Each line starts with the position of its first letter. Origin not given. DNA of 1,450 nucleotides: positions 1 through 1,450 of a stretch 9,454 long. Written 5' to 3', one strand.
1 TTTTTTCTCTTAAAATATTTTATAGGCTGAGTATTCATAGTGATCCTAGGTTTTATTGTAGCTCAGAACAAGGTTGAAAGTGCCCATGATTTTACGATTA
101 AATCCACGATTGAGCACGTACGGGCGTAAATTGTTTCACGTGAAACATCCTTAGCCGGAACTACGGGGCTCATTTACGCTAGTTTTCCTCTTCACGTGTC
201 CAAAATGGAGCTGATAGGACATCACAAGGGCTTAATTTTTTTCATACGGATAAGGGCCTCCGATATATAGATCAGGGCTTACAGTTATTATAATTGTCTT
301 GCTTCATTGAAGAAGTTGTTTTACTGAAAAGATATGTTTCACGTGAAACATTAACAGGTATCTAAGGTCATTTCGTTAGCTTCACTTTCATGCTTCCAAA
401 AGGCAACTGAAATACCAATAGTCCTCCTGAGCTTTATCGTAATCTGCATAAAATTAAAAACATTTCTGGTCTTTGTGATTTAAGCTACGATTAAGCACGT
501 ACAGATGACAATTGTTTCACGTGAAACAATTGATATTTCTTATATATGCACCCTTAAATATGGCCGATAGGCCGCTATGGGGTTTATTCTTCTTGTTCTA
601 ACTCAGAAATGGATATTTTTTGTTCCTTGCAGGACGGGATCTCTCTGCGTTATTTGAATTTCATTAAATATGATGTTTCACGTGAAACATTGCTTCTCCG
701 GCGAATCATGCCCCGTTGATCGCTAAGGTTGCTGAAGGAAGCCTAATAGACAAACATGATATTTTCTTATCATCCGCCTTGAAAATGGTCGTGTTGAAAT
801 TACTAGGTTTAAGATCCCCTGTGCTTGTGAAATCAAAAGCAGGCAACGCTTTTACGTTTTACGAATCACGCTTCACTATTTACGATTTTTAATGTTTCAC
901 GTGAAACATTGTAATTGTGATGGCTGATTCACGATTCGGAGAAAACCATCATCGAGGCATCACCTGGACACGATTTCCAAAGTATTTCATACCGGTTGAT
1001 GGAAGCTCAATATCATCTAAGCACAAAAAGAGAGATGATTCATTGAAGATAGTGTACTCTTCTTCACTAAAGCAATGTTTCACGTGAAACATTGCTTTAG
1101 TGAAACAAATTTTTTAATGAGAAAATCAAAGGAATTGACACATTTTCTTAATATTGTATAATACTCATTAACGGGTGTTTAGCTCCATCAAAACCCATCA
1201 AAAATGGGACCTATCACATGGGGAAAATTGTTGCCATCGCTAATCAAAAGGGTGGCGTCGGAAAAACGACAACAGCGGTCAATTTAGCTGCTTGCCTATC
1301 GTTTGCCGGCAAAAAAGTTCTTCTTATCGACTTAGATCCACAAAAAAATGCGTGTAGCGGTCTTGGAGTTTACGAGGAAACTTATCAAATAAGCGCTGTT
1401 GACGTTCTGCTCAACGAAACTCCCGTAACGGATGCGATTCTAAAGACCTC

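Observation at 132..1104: Six invariant canonical parS sites in a 1.2-kb ORF-free leader directly upstream of parAB: plasmid-like centromere layout built from chromosomal-type parts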

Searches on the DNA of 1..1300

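Call 65: search_rna_families(source=window, start=1, end=1300, threshold=evalue, max_evalue=1)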
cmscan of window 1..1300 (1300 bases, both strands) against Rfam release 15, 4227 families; matches with E-value up to 1: 9.
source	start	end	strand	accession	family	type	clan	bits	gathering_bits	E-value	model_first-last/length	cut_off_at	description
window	1063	1104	-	RF03872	MIR6426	Gene; miRNA;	-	26.4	96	0.013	22-63/84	no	MIR6426 microRNA precursor family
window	1061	1107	-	RF04172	MIR8675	Gene; miRNA;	-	24.2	90.8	0.071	1-95/95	no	MIR8675 microRNA precursor family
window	1066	1101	+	RF04228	MIR6140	Gene; miRNA;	-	23.4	140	0.13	1-165/165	no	MIR6140 microRNA precursor family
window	744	785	-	RF04356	Plastid-ndhA-ndhB-1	Intron;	CL00155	22.4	61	0.029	1-49/49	no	Plastid-ndhA-ndhB-1 group II-D5 intron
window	1055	1267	-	RF03532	SQ2397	Cis-reg;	-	21.8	100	0.34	1-243/243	no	Cis-regulator of HTH transcription factor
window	1058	1110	-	RF04199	MIR6027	Gene; miRNA;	-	20.5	95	0.19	1-159/159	no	MIR6027 microRNA precursor family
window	1063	1104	+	RF00713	mir-239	Gene; miRNA;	-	19.2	49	0.47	13-61/74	no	mir-239 microRNA precursor family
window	1063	1104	-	RF00713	mir-239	Gene; miRNA;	-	19.2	49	0.47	13-61/74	no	mir-239 microRNA precursor family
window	1066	1147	-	RF01472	rli40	Gene; sRNA;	-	16.6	100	0.19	1-263/263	no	Listeria sRNA rli40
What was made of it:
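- Checked: With permissive settings it gives only sub-threshold hairpin hits to the site-6 palindrome (call 65).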
